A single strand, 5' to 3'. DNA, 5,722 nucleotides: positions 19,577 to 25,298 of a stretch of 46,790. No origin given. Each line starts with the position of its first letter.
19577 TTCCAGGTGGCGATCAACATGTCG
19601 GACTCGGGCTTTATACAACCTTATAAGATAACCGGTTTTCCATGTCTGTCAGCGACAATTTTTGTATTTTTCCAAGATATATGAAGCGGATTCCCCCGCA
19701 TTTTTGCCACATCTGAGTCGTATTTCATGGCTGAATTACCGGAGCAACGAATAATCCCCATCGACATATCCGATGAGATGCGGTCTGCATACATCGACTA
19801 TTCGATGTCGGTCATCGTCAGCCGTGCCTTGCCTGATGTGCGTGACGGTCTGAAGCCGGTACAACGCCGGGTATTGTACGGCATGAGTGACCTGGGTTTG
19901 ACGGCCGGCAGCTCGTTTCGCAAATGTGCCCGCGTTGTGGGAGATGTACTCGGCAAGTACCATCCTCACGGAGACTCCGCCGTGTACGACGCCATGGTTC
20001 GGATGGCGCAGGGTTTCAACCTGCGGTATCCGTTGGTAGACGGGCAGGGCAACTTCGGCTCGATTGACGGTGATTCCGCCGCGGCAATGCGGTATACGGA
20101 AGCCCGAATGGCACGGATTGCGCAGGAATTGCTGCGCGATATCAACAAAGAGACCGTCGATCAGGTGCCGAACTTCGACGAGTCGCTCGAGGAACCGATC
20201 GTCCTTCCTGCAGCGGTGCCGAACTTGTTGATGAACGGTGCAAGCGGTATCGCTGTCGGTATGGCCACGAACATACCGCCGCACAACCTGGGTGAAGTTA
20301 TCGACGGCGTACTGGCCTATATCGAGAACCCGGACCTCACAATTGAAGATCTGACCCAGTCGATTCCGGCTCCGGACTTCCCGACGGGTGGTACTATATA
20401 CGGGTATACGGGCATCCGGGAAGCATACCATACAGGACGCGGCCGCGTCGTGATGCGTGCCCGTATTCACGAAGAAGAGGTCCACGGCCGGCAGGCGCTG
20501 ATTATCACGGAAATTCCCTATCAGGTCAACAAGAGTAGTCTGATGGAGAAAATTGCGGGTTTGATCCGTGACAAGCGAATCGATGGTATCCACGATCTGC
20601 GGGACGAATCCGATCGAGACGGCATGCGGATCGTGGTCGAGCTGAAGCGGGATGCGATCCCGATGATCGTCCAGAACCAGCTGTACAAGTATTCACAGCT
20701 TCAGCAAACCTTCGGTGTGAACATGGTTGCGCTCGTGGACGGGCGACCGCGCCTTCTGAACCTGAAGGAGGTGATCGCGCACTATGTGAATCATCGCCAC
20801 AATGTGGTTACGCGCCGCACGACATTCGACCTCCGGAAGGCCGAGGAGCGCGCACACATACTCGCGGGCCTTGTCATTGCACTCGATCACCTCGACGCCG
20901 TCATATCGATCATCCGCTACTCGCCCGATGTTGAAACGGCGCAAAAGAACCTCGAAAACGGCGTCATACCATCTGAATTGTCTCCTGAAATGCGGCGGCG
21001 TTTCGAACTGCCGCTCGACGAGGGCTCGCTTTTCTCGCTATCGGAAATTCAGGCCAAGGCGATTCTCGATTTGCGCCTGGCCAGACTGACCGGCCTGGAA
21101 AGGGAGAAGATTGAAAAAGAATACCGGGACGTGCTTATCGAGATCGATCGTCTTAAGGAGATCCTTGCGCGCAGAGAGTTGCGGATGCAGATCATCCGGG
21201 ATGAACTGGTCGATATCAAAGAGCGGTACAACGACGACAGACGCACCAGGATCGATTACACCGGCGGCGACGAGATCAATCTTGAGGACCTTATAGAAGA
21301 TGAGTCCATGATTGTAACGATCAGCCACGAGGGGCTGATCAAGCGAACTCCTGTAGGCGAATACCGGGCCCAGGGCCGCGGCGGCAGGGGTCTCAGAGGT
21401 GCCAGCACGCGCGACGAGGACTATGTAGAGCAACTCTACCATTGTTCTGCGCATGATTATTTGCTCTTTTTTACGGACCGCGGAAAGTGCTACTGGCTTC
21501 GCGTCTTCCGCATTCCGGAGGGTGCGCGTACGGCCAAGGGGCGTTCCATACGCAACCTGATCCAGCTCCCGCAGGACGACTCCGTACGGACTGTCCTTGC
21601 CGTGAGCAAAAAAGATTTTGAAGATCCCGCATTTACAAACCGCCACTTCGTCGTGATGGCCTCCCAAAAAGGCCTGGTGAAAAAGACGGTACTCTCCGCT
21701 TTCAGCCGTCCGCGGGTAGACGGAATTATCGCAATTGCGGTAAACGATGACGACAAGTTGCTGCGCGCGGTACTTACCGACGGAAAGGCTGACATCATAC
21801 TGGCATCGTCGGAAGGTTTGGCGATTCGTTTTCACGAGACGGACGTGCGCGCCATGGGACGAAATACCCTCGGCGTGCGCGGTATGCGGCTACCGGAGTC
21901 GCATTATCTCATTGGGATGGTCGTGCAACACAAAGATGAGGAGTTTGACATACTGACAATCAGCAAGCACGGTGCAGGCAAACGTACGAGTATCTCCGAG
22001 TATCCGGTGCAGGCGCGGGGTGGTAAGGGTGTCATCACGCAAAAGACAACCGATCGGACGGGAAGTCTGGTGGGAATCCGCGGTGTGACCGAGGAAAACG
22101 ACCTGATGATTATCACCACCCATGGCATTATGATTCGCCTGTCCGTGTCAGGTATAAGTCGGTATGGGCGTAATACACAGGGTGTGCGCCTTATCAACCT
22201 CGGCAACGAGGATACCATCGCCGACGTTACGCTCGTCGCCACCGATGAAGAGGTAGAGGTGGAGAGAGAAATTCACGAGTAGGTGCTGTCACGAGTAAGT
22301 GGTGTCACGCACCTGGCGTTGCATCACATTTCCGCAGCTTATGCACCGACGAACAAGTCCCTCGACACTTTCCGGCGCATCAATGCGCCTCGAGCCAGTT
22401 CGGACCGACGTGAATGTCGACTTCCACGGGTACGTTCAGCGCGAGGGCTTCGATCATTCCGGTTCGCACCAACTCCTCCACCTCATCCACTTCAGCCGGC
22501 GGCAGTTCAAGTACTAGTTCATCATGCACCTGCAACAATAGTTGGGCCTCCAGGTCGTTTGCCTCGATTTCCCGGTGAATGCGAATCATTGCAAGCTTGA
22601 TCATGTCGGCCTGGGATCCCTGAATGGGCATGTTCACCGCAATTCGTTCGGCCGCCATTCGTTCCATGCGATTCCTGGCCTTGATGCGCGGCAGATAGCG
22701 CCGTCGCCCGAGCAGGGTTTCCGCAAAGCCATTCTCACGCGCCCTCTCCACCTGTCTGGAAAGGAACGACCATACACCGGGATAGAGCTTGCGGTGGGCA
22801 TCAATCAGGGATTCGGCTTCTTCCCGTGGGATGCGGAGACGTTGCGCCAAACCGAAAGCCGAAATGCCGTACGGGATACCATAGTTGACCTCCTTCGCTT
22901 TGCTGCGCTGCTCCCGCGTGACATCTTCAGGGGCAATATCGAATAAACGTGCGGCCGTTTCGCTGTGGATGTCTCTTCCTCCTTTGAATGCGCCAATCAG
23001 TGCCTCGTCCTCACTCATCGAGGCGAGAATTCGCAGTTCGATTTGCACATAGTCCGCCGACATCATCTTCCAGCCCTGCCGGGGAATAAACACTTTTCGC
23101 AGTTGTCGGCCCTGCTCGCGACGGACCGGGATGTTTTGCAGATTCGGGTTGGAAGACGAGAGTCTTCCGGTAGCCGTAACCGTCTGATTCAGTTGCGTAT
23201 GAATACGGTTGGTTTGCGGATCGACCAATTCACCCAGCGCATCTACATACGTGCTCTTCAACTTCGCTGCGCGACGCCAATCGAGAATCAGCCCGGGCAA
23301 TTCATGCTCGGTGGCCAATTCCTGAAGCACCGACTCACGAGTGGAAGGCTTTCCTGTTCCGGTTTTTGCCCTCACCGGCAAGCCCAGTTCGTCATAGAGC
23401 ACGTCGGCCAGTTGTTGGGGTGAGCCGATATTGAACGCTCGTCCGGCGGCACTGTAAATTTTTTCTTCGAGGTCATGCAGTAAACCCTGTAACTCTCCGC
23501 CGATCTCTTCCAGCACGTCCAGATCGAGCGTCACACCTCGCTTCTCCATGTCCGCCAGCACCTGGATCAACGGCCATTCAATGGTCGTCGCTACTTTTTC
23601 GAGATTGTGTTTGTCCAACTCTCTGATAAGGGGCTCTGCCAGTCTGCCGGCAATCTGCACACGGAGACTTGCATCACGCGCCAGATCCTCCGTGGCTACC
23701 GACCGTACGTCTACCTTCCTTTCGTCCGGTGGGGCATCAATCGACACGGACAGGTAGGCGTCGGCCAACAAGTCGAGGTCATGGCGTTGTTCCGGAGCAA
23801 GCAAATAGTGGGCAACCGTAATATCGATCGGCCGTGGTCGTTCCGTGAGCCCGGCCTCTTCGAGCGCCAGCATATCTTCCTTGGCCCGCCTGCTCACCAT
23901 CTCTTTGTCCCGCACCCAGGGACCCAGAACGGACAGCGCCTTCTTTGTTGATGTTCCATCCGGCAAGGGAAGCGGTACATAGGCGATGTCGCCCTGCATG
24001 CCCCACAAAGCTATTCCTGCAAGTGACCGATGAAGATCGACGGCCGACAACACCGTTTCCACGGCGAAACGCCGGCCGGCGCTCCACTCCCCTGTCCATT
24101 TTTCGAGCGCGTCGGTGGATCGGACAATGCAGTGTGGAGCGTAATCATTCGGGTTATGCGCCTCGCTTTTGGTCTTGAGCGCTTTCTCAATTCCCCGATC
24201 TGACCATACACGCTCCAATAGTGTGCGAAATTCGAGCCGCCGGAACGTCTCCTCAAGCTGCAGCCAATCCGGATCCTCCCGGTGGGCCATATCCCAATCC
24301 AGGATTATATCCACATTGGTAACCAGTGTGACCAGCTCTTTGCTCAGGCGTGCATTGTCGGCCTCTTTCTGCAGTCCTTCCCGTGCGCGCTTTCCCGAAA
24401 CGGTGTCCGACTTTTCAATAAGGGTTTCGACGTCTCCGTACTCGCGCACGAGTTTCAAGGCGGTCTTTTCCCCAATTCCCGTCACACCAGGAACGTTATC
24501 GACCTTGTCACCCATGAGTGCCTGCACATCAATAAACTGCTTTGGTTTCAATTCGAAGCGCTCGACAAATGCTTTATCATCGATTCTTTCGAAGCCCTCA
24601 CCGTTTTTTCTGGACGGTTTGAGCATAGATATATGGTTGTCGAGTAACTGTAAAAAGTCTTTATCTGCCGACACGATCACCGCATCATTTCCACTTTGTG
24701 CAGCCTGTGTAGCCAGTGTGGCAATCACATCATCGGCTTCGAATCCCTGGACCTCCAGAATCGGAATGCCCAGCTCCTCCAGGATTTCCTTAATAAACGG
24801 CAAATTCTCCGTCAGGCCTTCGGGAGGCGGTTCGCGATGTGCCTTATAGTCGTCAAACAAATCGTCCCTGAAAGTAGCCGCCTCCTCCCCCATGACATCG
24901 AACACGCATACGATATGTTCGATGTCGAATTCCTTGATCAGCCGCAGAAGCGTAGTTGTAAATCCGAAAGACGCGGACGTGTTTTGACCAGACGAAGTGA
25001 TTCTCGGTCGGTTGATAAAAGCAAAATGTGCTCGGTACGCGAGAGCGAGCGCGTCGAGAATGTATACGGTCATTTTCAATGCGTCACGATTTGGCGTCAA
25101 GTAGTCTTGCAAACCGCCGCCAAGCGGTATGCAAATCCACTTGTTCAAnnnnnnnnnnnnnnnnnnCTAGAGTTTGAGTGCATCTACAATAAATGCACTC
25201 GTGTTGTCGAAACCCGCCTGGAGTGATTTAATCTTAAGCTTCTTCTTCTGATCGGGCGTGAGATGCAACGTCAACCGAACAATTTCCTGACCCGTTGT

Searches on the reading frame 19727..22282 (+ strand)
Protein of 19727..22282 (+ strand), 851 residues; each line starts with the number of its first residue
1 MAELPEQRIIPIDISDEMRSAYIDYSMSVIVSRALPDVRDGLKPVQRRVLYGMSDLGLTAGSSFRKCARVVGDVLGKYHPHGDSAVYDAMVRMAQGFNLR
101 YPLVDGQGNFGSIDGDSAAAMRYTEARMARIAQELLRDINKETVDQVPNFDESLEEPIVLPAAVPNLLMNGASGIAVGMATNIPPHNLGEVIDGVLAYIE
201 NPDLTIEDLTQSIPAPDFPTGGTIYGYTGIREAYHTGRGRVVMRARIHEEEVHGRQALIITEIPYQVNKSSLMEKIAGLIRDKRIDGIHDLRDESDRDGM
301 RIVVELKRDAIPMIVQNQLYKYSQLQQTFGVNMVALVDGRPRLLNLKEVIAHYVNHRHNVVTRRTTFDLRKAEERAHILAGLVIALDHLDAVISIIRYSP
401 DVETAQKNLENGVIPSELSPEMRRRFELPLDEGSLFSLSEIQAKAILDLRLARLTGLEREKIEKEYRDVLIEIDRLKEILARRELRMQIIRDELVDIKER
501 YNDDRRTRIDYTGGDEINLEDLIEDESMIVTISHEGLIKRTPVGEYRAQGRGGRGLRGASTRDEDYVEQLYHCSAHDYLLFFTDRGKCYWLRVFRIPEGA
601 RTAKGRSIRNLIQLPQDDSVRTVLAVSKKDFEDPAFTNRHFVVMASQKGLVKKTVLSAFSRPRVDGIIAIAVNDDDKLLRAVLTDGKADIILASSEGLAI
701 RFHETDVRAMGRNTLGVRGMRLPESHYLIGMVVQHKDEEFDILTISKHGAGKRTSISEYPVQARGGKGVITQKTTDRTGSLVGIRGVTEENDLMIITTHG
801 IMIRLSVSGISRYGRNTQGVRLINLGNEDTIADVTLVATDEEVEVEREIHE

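Call 9: search_protein_families(library=pfam, proteins=[window:19727-22282:+], max_evalue=0.01)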
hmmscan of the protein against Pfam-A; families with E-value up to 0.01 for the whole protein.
window:19727-22282:+ (851 aa): 2 families
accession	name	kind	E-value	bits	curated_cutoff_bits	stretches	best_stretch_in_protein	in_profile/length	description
PF00521.26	DNA_topoisoIV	-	1.3e-162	542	31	1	33-494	1-431/432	DNA gyrase/topoisomerase IV, subunit A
PF03989.18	DNA_gyraseA_C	-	9.7e-65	214.2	27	6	792-837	2-47/48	DNA gyrase C-terminal domain, beta-propeller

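Call 18: find_related_loci(query=window:19727-22282:+, collection=genome_contigs, flank=1000)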
Query window:19727-22282:+ (851 aa) in genome_contigs; peptide patterns used: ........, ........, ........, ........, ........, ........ (x = any residue, [..] = any of these).
600 stretches matched a pattern (row limit reached: there are more); 588 encode a relative of the query (tblastn E <= 1e-3); the best 80 are kept; 80 distinct loci.
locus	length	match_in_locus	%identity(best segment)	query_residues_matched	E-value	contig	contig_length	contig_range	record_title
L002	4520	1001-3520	68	7-846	0e+0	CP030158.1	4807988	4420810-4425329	Roseithermus sacchariphilus strain MEBiC09517 chromosome, complete genome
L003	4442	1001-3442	58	7-846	0e+0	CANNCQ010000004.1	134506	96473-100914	uncultured Aquimarina sp. isolate 962.fasta genome assembly, contig: NODE_4, whole genome shotgun sequence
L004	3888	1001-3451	58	7-849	0e+0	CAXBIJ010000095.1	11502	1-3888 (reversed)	MAG TPA_asm: uncultured Maribacter sp. isolate ERR2762155_binner13_Refined_1 genome assembly, contig: ERZ3421563.3596, w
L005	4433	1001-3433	56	8-844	0e+0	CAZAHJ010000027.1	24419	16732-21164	MAG TPA_asm: uncultured Flavobacterium sp. isolate SRP318679_co1_62 genome assembly, contig: NODE_3285_length_24419_cov_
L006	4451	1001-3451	59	7-849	0e+0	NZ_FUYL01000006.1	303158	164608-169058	Maribacter arcticus strain DSM 23546, whole genome shotgun sequence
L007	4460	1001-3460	56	7-843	0e+0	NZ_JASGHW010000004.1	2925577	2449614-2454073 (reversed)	MAG: Flavobacterium sp. isolate 5N022 JMF-2111-06-0005.ont.bin.22_3, whole genome shotgun sequence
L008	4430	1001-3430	57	7-842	0e+0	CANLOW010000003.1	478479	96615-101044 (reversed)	uncultured Aquimarina sp. isolate 528.fasta genome assembly, contig: NODE_3, whole genome shotgun sequence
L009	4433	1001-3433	56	7-843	0e+0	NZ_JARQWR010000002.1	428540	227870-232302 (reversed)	Flavobacterium aerium strain 19SA41 NODE_2_length_428540_cov_37.494189, whole genome shotgun sequence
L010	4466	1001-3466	56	7-846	0e+0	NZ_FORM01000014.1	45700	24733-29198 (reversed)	Olleya namhaensis strain DSM 28881, whole genome shotgun sequence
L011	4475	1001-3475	56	7-848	0e+0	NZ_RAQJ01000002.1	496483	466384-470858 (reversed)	Ichthyenterobacterium magnum strain DSM 26283 Ga0170461_102, whole genome shotgun sequence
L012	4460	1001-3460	57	1-845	0e+0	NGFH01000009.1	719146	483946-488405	MAG: Bacteroidetes bacterium 2013_40CM_41_45 2013_40cm_scaffold_1, whole genome shotgun sequence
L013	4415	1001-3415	57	7-837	0e+0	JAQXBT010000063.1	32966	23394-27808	MAG: Flavobacteriaceae bacterium isolate cluster4_bin.26 k119_502403, whole genome shotgun sequence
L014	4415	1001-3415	57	7-837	0e+0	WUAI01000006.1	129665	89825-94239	MAG: Flavobacteriaceae bacterium isolate bin8-gambi FLA-8_contig_5, whole genome shotgun sequence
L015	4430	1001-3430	57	7-842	0e+0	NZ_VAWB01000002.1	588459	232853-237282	Hyunsoonleella aestuarii strain KCTC 23449 Scaffold2, whole genome shotgun sequence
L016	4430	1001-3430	56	7-842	0e+0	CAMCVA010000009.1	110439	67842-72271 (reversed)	MAG: Flavobacterium psychrophilum isolate MsE-30apr19-194 genome assembly, contig: MsE-30apr19-C211, whole genome shotgu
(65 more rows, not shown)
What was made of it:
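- On Balneolaeota-type LexA operator: The best GyrA hit is Roseithermus (Rhodothermales) at 68%; other Bacteroidota are at 54-59% (call 18).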

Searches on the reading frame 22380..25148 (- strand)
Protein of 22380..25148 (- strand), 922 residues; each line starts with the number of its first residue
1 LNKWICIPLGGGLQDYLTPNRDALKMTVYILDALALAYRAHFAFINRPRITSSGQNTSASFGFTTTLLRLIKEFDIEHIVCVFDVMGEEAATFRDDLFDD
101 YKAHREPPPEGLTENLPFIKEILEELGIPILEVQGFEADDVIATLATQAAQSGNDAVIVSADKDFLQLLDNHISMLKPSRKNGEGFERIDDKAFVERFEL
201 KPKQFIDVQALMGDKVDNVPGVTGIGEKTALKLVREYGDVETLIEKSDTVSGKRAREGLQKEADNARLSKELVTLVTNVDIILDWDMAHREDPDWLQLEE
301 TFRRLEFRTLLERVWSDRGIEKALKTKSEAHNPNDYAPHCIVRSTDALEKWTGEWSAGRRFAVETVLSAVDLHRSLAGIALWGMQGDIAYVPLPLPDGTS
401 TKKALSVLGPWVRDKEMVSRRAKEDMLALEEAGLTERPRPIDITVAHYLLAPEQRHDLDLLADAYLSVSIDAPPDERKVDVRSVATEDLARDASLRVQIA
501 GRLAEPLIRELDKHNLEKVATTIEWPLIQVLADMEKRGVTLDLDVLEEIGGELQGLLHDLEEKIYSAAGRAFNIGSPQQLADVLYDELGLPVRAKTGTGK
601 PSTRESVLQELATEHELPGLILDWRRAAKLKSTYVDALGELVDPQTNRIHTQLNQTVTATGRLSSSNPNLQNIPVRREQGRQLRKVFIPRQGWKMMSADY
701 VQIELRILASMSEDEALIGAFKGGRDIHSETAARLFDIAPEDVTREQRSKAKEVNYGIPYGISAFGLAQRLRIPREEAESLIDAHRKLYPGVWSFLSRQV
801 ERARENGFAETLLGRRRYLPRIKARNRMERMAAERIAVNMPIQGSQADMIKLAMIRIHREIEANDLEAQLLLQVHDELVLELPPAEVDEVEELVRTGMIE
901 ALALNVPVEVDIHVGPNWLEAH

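Call 9: search_protein_families(library=pfam, proteins=[window:22380-25148:-], max_evalue=0.01)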
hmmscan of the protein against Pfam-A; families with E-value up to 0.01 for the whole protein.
window:22380-25148:- (922 aa): 4 families
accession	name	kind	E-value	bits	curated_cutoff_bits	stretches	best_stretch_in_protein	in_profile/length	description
PF00476.26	DNA_pol_A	-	3.9e-153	510.3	34.3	1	545-920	3-381/381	DNA polymerase family A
PF02739.22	5_3_exonuc_N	-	4.8e-50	169.9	34.3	1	28-198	2-163/164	5'-3' exonuclease, N-terminal resolvase-like domain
PF01367.25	5_3_exonuc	-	2.3e-30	105.4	40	1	201-294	2-95/97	5'-3' exonuclease, C-terminal SAM fold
PF01612.26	DNA_pol_A_exo1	-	2.4e-05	24.6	23.6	1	342-471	4-133/173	3'-5' exonuclease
